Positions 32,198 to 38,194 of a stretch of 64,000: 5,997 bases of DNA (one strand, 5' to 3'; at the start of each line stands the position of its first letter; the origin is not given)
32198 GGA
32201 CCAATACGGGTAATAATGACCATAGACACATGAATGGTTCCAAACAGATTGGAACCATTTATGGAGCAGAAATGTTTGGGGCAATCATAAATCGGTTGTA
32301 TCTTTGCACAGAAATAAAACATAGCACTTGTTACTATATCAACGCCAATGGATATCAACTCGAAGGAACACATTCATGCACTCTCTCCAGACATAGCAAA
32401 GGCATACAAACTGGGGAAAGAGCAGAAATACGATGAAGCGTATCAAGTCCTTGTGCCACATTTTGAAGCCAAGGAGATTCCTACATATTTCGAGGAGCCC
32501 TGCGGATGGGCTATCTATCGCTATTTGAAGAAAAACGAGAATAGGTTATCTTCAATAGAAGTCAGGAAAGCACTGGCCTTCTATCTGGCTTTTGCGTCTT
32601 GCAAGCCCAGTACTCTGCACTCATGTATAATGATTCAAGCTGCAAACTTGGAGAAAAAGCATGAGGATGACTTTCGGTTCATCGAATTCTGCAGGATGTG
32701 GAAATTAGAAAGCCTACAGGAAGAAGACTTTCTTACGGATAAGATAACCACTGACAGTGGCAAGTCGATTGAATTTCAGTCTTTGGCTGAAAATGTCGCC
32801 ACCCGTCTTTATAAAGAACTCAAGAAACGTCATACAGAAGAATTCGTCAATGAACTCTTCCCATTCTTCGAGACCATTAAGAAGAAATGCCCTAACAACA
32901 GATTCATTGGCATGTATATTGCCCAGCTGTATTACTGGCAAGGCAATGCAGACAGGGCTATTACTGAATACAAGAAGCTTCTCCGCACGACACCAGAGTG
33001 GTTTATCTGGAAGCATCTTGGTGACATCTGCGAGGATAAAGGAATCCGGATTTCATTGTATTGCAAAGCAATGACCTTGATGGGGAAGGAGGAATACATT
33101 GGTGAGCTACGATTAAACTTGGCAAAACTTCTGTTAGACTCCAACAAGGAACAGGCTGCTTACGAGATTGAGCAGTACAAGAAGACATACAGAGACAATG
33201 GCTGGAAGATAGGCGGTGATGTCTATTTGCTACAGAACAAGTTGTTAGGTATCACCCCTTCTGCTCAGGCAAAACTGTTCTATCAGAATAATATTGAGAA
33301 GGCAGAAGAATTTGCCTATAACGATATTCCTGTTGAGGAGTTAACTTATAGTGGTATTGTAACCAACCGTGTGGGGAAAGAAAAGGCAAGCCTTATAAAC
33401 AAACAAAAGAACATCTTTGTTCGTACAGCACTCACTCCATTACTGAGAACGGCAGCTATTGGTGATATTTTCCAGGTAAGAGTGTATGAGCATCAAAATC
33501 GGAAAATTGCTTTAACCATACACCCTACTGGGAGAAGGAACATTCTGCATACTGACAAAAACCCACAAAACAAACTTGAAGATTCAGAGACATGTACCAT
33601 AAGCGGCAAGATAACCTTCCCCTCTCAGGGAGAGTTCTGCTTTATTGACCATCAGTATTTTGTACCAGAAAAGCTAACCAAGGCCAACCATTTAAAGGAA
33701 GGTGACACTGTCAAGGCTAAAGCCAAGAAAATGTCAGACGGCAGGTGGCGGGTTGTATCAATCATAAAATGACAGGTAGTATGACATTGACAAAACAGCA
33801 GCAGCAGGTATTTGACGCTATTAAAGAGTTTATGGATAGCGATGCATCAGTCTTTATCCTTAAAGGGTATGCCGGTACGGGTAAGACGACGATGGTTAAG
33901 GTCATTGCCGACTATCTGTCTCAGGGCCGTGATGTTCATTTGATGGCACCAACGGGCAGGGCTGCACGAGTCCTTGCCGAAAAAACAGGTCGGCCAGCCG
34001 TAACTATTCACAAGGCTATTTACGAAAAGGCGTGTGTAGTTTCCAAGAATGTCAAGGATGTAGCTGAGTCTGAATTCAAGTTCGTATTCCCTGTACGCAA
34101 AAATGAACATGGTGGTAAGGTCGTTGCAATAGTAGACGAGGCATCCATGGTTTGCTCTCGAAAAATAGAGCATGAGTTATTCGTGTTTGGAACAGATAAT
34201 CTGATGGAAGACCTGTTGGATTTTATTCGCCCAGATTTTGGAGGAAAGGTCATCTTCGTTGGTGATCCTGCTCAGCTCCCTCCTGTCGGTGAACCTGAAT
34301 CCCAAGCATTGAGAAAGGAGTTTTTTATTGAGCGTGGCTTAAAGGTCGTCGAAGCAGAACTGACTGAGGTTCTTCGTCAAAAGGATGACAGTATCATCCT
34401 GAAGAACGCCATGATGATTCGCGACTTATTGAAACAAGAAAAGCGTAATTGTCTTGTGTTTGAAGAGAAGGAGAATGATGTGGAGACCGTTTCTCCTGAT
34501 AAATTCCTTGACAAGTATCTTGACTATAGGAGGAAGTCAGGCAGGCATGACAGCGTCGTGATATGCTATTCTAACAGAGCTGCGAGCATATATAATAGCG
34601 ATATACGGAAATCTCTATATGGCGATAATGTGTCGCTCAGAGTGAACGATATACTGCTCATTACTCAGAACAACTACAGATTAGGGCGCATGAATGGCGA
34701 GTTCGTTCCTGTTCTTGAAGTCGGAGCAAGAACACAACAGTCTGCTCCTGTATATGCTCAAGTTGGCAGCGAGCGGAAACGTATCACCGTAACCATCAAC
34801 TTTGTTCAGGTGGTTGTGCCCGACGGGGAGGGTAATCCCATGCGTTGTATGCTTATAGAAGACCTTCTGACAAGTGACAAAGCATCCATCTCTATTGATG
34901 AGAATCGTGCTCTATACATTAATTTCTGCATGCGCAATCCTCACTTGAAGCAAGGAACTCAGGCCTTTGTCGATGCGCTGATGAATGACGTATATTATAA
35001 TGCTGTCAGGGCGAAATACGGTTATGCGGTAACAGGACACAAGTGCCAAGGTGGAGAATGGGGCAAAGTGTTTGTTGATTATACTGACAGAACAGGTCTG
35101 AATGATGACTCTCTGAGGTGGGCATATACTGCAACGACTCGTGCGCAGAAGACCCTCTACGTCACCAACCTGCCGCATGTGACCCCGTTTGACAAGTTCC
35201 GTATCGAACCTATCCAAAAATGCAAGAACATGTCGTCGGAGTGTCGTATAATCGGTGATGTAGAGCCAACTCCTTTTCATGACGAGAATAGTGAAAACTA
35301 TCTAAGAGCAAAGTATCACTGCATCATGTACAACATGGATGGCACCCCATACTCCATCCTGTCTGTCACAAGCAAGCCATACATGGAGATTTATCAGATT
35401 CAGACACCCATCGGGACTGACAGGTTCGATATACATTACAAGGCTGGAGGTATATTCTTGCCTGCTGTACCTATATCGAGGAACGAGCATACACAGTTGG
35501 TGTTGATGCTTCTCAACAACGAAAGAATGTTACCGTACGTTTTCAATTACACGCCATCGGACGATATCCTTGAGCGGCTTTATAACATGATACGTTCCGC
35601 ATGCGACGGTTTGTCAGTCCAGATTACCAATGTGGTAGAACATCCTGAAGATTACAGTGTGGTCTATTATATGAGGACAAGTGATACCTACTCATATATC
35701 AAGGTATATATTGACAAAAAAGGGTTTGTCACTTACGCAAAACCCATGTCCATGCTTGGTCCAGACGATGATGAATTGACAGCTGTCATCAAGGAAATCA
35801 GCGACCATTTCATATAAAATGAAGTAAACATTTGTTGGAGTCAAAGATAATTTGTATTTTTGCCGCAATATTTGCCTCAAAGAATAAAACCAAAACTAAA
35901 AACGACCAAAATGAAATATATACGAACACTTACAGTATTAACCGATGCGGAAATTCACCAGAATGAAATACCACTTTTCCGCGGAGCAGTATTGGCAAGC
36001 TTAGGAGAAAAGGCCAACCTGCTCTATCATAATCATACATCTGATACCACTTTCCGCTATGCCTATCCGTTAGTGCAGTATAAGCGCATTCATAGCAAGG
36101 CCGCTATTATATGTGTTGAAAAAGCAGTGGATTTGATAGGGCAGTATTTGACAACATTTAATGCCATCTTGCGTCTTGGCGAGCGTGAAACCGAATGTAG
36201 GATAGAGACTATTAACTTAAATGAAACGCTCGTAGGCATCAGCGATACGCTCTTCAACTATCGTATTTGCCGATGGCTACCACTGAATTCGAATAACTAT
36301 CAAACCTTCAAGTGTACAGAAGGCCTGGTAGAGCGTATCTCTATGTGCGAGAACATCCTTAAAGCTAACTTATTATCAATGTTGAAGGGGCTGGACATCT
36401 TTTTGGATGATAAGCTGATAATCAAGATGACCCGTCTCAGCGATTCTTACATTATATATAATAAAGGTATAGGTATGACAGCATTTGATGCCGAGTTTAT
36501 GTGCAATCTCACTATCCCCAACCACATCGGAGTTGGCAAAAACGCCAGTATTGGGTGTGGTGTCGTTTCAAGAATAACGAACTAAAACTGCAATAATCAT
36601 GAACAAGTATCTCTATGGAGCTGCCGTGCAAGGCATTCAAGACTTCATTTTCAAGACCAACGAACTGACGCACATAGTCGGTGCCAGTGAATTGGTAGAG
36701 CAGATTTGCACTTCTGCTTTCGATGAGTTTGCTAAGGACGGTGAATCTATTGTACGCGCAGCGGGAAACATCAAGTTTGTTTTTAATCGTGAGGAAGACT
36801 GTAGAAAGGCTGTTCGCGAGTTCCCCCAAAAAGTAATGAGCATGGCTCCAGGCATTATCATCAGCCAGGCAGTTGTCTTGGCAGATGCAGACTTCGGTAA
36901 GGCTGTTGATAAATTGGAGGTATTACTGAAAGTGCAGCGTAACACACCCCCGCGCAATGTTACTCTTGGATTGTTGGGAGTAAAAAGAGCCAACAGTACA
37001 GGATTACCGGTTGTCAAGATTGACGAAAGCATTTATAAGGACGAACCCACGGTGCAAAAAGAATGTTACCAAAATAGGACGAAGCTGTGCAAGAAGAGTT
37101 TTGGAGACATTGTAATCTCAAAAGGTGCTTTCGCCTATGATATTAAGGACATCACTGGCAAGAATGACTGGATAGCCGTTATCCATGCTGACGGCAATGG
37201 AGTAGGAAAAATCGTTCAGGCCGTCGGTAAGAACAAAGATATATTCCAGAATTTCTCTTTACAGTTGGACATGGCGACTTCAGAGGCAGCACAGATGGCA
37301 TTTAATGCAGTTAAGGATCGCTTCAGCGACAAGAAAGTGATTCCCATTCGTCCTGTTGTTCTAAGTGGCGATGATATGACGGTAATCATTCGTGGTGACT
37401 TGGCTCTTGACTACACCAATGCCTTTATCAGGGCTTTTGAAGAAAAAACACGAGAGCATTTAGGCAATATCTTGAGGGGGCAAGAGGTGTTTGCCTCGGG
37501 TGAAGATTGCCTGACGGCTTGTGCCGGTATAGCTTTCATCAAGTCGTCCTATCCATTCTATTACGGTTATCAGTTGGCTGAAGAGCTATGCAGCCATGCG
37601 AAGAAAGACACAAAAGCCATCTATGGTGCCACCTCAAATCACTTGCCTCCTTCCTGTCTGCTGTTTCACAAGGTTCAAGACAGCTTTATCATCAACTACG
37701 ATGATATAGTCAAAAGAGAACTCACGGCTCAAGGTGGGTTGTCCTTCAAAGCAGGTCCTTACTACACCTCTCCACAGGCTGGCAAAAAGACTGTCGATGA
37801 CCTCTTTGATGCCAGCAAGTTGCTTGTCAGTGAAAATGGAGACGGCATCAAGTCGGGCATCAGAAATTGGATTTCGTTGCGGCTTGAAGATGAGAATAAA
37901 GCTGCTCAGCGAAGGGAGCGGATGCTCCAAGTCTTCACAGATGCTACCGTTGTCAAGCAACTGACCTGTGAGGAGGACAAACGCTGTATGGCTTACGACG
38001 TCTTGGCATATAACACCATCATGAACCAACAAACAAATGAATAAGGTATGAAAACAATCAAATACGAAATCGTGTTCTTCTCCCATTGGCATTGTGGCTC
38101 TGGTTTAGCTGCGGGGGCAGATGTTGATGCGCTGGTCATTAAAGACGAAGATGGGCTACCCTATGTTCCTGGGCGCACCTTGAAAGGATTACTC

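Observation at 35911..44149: Type III-D-variant effector with partly unfused subunits in a Bacteroidales genome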

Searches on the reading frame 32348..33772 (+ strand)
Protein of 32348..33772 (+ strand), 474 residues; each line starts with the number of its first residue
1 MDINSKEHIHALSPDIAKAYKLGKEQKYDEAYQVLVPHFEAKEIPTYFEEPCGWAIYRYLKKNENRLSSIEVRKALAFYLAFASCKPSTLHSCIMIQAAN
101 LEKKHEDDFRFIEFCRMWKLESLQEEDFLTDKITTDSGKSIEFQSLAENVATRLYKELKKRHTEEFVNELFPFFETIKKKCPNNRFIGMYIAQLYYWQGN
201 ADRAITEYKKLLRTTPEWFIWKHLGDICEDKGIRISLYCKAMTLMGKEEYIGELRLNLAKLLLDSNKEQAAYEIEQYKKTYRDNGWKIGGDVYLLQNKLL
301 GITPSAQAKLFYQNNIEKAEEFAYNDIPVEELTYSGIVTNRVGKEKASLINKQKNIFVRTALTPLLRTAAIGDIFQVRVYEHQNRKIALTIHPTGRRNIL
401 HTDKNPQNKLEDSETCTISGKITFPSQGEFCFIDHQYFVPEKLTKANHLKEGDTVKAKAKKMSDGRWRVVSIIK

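Call 4: search_protein_families(library=pfam, proteins=[window:32348-33772:+], max_evalue=0.01)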
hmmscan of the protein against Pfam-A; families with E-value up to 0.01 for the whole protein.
window:32348-33772:+ (474 aa): 5 families
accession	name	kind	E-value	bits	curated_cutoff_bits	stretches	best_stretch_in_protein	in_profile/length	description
PF22860.2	DUF7017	-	3.3e-19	69.7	27.5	1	187-319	3-141/141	Domain of unknown function (DUF7017)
PF22707.2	S1CSD-TOTE-2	-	2e-06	28.2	27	1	418-461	3-44/60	S1/CSD-like domain 2 of the TOTE conflict systems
PF24575.1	TPR_Slam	-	0.00032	21.5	35.2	0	149-217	14-79/104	Surface lipoprotein assembly modifier, N-terminal TPR repeats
PF14559.12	TPR_19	-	0.0033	18.2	25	0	190-217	30-57/68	Tetratricopeptide repeat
PF13428.12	TPR_14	-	0.0065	17.5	23.5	0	190-226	6-43/44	Tetratricopeptide repeat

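Call 5: search_protein_families(library=ncbifam, proteins=[window:32348-33772:+], max_evalue=0.01)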
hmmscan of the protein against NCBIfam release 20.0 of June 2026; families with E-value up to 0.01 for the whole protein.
window:32348-33772:+ (474 aa): 1 family
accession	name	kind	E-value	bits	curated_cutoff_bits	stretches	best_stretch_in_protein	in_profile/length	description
TIGR02917.1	PEP_TPR_lipo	equivalog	0.0086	14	312.2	0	174-272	692-790/899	XrtA/PEP-CTERM system TPR-repeat protein PrsT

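Call 6: search_protein_families(library=padloc, proteins=[window:32348-33772:+], max_evalue=0.01)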
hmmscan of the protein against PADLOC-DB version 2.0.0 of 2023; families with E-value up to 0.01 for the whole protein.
window:32348-33772:+ (474 aa): 8 families
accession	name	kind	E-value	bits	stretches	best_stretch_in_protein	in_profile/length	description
PDLC04488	PDC-M16B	-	8.9e-58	194.4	2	15-331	96-414/634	-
PDLC04477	PDC-M16B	-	8.2e-38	128.3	1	79-462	111-485/501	-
PDLC04485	PDC-M16B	-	3.7e-31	106.1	1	41-378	140-489/667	-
PDLC04481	PDC-M16B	-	9.4e-17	58.9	1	20-472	7-467/471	-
PDLC04484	PDC-M16B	-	2.1e-14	50.7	1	72-311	99-339/574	-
PDLC04480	PDC-M16B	-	1.1e-11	42.1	1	192-457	194-446/472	-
PDLC04478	PDC-M16B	-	9.4e-11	38.9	1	52-350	140-440/654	-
PDLC04479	PDC-M16B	-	0.0014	15.9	0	65-268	59-278/490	-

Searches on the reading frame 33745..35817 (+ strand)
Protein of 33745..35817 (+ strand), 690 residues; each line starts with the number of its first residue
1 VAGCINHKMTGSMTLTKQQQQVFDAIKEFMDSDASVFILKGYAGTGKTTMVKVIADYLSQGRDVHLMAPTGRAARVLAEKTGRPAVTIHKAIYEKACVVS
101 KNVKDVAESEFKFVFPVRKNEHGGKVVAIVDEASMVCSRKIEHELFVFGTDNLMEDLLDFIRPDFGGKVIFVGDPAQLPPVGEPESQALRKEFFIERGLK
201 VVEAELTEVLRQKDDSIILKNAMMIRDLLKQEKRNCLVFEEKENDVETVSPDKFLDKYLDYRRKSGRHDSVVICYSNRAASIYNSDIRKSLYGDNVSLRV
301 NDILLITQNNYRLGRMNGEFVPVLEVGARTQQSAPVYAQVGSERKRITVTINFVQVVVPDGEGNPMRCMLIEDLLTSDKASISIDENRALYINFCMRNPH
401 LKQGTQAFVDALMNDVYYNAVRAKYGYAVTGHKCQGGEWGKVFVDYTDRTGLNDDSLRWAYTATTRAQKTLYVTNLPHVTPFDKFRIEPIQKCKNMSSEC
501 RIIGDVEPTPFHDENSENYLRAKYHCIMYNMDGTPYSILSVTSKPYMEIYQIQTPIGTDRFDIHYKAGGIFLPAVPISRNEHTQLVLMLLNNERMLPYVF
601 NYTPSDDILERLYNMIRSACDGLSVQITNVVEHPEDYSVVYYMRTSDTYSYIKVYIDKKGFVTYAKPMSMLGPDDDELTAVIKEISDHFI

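Call 89: search_protein_families(library=pfam, proteins=[window:33745-35817:+], max_evalue=0.001)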
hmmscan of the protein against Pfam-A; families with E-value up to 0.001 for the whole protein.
window:33745-35817:+ (690 aa): 10 families
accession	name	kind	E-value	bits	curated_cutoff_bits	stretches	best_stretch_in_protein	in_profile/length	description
PF13604.12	AAA_30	-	8e-30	104.4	27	1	18-225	5-168/191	AAA domain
PF13245.12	AAA_19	-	4.9e-20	72.5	25.1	1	31-182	8-133/134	AAA domain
PF22721.1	TBP-TOTE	-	9.9e-19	67.2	27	2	609-681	4-73/78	TATA-binding-like protein domain of the TOTE conflict systems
PF05970.20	PIF1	-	1e-14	55.2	25.9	1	15-219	2-196/223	PIF1-like helicase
PF13538.12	UvrD_C_2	-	1e-12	48.1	27.4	1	425-473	1-51/52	UvrD-like helicase C-terminal domain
PF01443.25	Viral_helicase1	-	1.5e-06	28.6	21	0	405-473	168-226/228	Viral superfamily 1 RNA helicase core domain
PF09848.15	SLFN-g3_helicase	-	5.4e-06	26.4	24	1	35-233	2-179/354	Schlafen group 3, DNA/RNA helicase domain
PF13401.12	AAA_22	-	3.1e-05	24.7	27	1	32-178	3-126/130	AAA domain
PF25199.1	nSTAND_NTPase5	-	0.00014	22.1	34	0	22-123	28-125/145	Novel STAND NTPase 5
PF13191.12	AAA_16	-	0.00075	20.5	32.6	0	17-72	7-59/167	AAA ATPase domain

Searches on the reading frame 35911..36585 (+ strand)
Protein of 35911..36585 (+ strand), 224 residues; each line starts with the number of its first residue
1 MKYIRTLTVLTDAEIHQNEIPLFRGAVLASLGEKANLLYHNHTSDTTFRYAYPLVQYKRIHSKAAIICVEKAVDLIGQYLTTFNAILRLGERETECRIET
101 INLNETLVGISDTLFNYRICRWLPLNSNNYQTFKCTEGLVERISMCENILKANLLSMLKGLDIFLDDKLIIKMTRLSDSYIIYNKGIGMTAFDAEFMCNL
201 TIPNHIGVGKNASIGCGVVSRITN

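Call 4: search_protein_families(library=pfam, proteins=[window:35911-36585:+], max_evalue=0.01)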
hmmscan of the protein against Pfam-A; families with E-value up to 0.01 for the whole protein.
window:35911-36585:+ (224 aa): 2 families
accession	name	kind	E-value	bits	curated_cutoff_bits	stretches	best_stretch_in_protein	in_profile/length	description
PF17262.7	Cas6b_C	-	2.1e-28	99.2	39.4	1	109-221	1-113/114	Cas6b C-terminal domain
PF17955.6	Cas6b_N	-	1.5e-23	83.3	25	1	4-105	3-103/105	Cas6b N-terminal domain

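Call 5: search_protein_families(library=ncbifam, proteins=[window:35911-36585:+], max_evalue=0.01)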
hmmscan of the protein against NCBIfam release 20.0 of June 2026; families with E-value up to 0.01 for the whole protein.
window:35911-36585:+ (224 aa): 0 families

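Call 6: search_protein_families(library=padloc, proteins=[window:35911-36585:+], max_evalue=0.01)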
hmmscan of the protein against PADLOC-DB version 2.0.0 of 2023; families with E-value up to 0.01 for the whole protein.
window:35911-36585:+ (224 aa): 2 families
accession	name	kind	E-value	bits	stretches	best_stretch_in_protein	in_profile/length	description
PDLC01381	Cas6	-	1e-42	144.4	1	9-221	9-215/216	"CAS-I,CAS-II,CAS-III,CAS-IV,CAS-V,CAS-VI; crRNAmaturation"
PDLC02104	Cas6b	-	1.5e-40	137.4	1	9-221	9-215/216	-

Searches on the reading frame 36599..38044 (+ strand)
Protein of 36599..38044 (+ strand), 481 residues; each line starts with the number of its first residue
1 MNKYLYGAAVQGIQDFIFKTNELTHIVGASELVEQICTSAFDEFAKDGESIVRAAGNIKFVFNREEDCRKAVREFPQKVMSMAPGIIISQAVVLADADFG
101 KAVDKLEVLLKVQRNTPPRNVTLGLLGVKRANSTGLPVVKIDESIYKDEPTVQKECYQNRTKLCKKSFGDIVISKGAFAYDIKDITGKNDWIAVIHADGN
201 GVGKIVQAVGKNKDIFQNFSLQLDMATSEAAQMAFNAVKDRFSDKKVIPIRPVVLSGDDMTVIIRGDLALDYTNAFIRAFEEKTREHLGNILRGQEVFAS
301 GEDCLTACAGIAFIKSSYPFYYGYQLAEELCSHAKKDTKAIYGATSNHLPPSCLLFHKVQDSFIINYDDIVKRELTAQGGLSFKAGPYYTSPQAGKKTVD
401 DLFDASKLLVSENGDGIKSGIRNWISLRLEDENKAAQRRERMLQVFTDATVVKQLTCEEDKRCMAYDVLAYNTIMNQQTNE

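Call 4: search_protein_families(library=pfam, proteins=[window:36599-38044:+], max_evalue=0.01)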
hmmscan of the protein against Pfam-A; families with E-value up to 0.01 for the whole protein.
window:36599-38044:+ (481 aa): 1 family
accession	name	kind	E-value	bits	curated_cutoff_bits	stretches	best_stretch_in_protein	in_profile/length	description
PF22335.1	Cas10-Cmr2_palm2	-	1.1e-08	35.7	27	1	192-338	2-127/133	Cas10/Cmr2, second palm domain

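Call 5: search_protein_families(library=ncbifam, proteins=[window:36599-38044:+], max_evalue=0.01)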
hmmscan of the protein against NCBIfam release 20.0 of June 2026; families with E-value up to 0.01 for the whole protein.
window:36599-38044:+ (481 aa): 1 family
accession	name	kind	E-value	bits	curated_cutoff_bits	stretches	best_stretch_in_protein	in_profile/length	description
TIGR02578.2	cas_TM1811_Csm1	equivalog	0.00027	19.7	170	1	298-339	596-639/753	type III-A CRISPR-associated protein Cas10/Csm1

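Call 6: search_protein_families(library=padloc, proteins=[window:36599-38044:+], max_evalue=0.01)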
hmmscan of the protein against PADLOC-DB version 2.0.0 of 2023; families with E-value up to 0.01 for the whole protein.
window:36599-38044:+ (481 aa): 12 families
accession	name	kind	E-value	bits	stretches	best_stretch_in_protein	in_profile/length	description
PDLC02058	Cas10d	-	7.8e-153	507.5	1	3-479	2-440/441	-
PDLC00919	Cas10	-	3.2e-103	344.1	1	1-389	1-413/414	Cas10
PDLC01529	Cas10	-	4.2e-102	340.3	1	4-389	2-369/370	CAS-III; effector_LS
PDLC02057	Cas10d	-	2.9e-68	229.2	1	9-469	8-451/462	-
PDLC01415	Cas10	-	4e-31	106.1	1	191-362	241-426/593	CAS-III; effector_LS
PDLC01444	Cas10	-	2.4e-10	37.9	2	168-338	380-502/605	CAS-III; effector_LS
PDLC01422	Cas10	-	4e-08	30.7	1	174-337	273-398/519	CAS-III; effector_LS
PDLC01292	Cas10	-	6.4e-07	27.2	1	189-338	261-382/387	CAS-III; effector_LS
PDLC02060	Cas10h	-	3.1e-06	23.9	1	247-273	318-344/576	-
PDLC01293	Cas10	-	0.00069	16.6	0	298-336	541-577/577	CAS-III; effector_LS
PDLC00917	Cas10b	-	0.0034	14.4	0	147-336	326-510/510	"CRISPR-associated protein Cas10/Cmr2, subtype III-B"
PDLC00916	Cas10a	-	0.0058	13.5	0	191-336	524-650/650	"CRISPR-associated protein Cas10/Csm1, subtype III-A/MTUBE"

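Call 9: search_solved_structures(query=window:36599-38044:+, max_evalue=1)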
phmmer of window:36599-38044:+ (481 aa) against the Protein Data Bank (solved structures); distinct sequences matched with E-value up to 1: 1.
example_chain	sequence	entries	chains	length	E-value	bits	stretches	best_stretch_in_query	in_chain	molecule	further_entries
8s9t_C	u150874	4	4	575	4.7e-35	124.6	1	52-388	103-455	Cas10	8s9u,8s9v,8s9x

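Call 39: search_solved_structures(query=window:36599-38044:+, max_evalue=0.001, show_alignments=1)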
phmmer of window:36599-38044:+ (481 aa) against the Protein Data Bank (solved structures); distinct sequences matched with E-value up to 0.001: 1.
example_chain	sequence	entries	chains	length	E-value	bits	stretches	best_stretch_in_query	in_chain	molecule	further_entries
8s9t_C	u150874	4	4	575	4.7e-35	124.6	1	52-388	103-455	Cas10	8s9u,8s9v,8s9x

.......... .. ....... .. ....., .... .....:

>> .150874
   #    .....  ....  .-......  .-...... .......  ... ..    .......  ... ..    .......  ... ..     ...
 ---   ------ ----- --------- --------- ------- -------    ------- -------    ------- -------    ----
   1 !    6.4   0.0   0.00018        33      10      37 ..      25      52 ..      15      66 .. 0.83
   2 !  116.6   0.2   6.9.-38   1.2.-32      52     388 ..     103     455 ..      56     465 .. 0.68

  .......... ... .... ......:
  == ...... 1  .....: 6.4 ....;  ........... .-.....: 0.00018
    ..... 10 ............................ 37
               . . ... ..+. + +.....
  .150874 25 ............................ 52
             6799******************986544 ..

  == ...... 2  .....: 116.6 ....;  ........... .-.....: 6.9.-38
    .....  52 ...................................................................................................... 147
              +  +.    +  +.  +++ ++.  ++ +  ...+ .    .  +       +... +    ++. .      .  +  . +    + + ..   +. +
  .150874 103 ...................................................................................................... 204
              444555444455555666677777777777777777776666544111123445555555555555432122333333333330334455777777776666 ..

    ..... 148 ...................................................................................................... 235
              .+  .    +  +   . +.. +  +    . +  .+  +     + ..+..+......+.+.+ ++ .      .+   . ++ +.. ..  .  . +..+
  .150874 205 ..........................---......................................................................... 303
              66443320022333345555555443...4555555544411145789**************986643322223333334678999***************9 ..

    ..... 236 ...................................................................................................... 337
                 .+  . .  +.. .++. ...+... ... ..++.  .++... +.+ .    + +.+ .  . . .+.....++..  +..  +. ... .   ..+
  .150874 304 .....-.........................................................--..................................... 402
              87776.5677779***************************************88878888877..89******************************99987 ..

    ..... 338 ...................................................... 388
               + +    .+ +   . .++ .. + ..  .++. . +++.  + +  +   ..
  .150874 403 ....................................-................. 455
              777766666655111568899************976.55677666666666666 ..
